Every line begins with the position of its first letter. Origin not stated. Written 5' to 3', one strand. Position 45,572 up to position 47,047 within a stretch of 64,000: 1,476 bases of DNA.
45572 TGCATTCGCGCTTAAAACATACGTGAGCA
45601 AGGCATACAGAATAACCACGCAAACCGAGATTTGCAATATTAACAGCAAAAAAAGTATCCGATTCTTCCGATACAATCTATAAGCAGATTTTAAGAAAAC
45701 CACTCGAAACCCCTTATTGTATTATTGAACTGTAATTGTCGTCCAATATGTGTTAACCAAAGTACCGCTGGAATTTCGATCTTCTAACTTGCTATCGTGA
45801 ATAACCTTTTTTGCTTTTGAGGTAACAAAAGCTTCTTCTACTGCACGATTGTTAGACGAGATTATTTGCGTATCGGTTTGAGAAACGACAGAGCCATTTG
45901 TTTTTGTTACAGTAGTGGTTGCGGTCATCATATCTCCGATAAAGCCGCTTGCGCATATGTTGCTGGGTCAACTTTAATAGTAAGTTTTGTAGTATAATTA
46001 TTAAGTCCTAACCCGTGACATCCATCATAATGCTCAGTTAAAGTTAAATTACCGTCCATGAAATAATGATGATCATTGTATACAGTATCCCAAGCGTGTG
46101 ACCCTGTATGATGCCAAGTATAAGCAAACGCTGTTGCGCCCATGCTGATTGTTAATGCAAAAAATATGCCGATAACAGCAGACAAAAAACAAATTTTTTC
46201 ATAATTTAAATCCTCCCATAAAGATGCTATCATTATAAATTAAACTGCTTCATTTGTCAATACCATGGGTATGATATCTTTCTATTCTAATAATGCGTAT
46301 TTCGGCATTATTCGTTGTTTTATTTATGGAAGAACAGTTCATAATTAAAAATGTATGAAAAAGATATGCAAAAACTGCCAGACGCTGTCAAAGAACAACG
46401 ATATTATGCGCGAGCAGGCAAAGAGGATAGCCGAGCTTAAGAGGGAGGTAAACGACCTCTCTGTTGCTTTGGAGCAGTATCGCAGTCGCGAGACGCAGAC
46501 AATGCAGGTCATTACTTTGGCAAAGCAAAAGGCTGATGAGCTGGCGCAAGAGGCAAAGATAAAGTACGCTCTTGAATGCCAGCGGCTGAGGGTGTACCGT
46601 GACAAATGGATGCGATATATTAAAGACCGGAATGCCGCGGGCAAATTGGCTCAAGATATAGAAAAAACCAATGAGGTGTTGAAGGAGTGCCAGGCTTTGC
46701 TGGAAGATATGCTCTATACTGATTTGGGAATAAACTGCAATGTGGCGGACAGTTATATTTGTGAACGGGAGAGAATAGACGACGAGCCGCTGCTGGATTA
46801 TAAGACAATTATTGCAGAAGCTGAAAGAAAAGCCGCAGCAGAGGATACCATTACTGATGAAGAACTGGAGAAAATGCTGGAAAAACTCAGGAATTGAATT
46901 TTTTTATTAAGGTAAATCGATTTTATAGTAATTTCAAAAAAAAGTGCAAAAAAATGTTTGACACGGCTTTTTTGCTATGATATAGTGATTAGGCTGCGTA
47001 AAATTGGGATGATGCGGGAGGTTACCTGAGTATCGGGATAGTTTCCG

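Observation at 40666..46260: AT-rich operon: secreted His-rich mini-protein, Thr-rich mini-ORF, four FtsX-like paralogues and one ABC ATPase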

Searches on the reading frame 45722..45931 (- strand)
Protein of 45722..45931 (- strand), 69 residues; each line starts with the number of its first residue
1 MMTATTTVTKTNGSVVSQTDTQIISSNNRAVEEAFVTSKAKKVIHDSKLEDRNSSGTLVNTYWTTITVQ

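Call 3: search_protein_families(library=pfam, proteins=[window:45722-45931:-], max_evalue=1)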
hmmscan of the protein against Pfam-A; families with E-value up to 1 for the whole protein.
window:45722-45931:- (69 aa): 0 families

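Call 4: search_protein_families(library=ncbifam, proteins=[window:45722-45931:-], max_evalue=1)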
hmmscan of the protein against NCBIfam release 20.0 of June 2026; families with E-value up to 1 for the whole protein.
window:45722-45931:- (69 aa): 1 family
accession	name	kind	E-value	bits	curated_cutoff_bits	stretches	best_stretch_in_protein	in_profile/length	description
NF040620.1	fused_HadA_HadB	exception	0.014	14.9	350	1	1-55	113-167/329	fused (3R)-hydroxyacyl-ACP dehydratase subunits HadA/HadB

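Call 11: list_cluster_members(proteins=[P0001, P0003, window:45722-45931:-, window:44507-45703:-, window:43480-44499:-, window:42405-43493:-, window:41303-42418:-, window:40666-41337:-, window:46355-46897:+, window:39473-40654:+])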
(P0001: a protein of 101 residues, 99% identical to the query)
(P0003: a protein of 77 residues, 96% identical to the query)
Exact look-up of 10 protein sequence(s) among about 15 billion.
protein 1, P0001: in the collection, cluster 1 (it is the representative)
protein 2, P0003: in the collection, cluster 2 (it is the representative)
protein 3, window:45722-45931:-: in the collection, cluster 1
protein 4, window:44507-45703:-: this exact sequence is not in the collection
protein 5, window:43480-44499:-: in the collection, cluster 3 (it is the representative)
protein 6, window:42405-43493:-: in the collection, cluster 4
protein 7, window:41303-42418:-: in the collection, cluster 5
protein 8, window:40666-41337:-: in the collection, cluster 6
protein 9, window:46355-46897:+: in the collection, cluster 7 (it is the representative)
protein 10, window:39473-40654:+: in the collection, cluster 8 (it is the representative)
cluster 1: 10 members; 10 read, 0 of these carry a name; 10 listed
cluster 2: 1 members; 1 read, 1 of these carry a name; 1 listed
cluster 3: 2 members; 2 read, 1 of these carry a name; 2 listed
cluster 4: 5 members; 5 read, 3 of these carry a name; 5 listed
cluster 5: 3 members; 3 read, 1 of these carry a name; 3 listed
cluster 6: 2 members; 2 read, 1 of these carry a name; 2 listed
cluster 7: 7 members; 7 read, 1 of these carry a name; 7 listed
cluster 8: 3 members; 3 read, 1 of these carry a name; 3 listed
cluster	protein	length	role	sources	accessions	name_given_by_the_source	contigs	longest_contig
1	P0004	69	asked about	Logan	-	-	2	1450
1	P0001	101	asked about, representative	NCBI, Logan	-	-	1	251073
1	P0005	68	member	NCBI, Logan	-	-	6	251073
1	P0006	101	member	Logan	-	-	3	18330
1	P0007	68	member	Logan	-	-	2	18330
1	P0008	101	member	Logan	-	-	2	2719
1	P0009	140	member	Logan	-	-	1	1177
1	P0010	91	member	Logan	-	-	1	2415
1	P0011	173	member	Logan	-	-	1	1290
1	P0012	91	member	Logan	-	-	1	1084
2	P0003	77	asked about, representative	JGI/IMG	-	Tfp pilus tip-associated adhesin PilY1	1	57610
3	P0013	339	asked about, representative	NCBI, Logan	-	-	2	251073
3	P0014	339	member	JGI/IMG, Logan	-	hypothetical protein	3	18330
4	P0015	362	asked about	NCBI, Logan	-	-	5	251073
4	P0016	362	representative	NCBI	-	-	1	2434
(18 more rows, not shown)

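Call 14: find_encoding_contigs(protein=P0011, flank=10000, max_places=5)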
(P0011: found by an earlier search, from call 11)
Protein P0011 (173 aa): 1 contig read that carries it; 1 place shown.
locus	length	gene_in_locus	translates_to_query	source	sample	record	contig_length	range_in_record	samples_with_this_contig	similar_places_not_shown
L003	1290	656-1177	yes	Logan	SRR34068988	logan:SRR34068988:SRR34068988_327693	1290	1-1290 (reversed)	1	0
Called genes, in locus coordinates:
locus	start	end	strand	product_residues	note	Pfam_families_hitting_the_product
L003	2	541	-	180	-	?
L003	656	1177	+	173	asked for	-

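Call 20: search_protein_families(library=pfam, proteins=[P0011, P0009], max_evalue=10)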
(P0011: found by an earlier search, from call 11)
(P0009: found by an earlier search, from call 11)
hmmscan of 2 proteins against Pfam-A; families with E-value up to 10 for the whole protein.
P0011 (173 aa): 1 family
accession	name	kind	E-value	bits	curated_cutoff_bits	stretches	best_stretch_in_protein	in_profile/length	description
PF05365.17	UCR_UQCRX_QCR9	-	3.5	8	27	1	28-54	14-40/53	Ubiquinol-cytochrome C reductase, UQCRX/QCR9 like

P0009 (140 aa): 0 families

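Call 31: predict_structure(alignment_id=A2)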
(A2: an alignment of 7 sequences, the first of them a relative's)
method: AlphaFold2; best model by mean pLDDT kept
length: 140 residues; sequences in the alignment: 7
mean_pLDDT: 39.4   pTM: 0.28
mean pLDDT of the five models: 39.4, 33.6, 33.6, 33.5, 31.2
residues with pLDDT >= 90: 0; 70-90: 1; 50-70: 19; < 50: 120
segments of 3 or more residues with pLDDT < 50: 1-77, 79-82, 88-118, 134-140
pLDDT, mean of each block of 10 residues (from residue 1): 24 27 28 35 38 41 37 47 50 40 39 44 57 46
secondary structure, 60 per line:
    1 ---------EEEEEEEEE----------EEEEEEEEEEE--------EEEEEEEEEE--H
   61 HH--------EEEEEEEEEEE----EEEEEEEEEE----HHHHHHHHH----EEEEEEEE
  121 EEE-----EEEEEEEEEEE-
elements in order: E10-18 E29-39 E48-57 E71-81 E86-95 H100-108 E113-123 E129-139

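Call 33: search_protein_representatives(alignment_id=A2)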
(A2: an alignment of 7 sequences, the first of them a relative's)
Query: 7 sequences, 157 profile positions. Proteins with E-value up to 0.001 (for the whole library): 1; up to 1e-10: 1; up to 1e-30: 1. The best 1 are listed.
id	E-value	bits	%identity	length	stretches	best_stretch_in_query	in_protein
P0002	2.3e-50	187.0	-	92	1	1-88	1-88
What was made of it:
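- Tried and rejected: The exhaustive HMMER profile search of 1.84 billion representatives found only the family itself (call 33).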

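Call 34: search_solved_structures(query=A2, max_evalue=10, show_alignments=2)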
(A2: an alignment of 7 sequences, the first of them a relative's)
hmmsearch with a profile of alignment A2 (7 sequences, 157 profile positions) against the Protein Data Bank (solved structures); distinct sequences matched with E-value up to 10: 2.
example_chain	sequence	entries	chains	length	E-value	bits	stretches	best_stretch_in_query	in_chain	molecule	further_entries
6dx5_B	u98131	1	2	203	0.0091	19.3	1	25-98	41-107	RNA-dependent RNA polymerase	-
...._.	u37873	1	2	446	0.11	15.8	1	8-86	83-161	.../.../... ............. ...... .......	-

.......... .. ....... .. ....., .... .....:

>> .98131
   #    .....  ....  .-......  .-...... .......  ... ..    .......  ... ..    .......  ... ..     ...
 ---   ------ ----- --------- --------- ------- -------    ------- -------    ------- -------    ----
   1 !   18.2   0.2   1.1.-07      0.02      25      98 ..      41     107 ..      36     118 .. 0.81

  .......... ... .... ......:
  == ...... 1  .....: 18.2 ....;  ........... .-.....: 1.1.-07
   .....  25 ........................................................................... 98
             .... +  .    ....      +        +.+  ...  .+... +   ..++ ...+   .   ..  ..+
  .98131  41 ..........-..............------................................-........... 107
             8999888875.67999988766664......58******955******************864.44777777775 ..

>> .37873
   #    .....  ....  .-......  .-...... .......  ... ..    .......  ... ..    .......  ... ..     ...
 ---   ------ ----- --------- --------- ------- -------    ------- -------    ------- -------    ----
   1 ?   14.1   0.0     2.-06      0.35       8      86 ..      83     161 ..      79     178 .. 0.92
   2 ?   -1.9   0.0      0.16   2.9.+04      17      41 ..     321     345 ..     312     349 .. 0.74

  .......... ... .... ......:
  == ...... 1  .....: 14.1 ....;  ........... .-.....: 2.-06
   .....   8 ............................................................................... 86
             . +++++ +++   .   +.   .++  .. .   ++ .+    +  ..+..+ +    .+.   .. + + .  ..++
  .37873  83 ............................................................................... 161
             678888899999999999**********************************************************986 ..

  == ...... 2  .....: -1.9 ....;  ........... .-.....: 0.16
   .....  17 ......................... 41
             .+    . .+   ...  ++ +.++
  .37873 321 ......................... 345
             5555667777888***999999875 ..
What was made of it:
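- On Lactococcin 972 bacteriocin family (Pfam PF09683 / TIGR01653): The PDB profile search did not return the Lcn972 structure (call 34).
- The Lcn972 structure did not appear in the PDB profile search (call 34).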

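Call 98: search_protein_families(library=ncbifam, proteins=[P0009], max_evalue=10)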
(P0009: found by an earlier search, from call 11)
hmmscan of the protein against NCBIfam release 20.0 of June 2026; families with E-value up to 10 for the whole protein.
P0009 (140 aa): 2 families
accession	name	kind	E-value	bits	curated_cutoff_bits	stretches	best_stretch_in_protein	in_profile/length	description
NF040620.1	fused_HadA_HadB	exception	0.0022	17.5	350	1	70-125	111-166/329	fused (3R)-hydroxyacyl-ACP dehydratase subunits HadA/HadB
NF049854.1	tandem_WD_0033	domain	0.13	12.4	40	1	65-90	22-47/48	WD_0033/WD_0034 family tandem repeat-containing protein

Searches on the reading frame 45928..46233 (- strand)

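Call 3: search_protein_families(library=pfam, proteins=[window:45928-46233:-], max_evalue=1)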
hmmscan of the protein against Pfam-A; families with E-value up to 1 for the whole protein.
window:45928-46233:- (101 aa): 1 family
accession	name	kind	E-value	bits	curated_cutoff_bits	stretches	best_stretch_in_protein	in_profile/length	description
PF05365.17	UCR_UQCRX_QCR9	-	0.1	12.9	27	1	25-51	14-40/53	Ubiquinol-cytochrome C reductase, UQCRX/QCR9 like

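Call 4: search_protein_families(library=ncbifam, proteins=[window:45928-46233:-], max_evalue=1)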
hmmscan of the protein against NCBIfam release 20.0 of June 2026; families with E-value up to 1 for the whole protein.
window:45928-46233:- (101 aa): 0 families

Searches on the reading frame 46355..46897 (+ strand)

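Call 20: search_protein_families(library=pfam, proteins=[P0011, P0009], max_evalue=10)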
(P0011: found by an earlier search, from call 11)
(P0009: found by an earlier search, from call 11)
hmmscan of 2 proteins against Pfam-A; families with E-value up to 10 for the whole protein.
P0011 (173 aa): 1 family
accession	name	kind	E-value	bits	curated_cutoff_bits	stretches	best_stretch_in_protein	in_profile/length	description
PF05365.17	UCR_UQCRX_QCR9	-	3.5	8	27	1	28-54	14-40/53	Ubiquinol-cytochrome C reductase, UQCRX/QCR9 like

P0009 (140 aa): 0 families

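Call 86: search_protein_families(library=pfam, proteins=[window:46355-46894:+], max_evalue=0.1)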
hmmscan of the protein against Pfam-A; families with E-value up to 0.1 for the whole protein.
window:46355-46894:+ (180 aa): 0 families

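Call 98: search_protein_families(library=ncbifam, proteins=[P0009], max_evalue=10)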
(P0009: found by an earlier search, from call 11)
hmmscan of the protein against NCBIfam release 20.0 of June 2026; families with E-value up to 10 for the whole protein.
P0009 (140 aa): 2 families
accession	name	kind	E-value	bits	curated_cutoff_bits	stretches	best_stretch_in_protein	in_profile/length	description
NF040620.1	fused_HadA_HadB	exception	0.0022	17.5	350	1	70-125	111-166/329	fused (3R)-hydroxyacyl-ACP dehydratase subunits HadA/HadB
NF049854.1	tandem_WD_0033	domain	0.13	12.4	40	1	65-90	22-47/48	WD_0033/WD_0034 family tandem repeat-containing protein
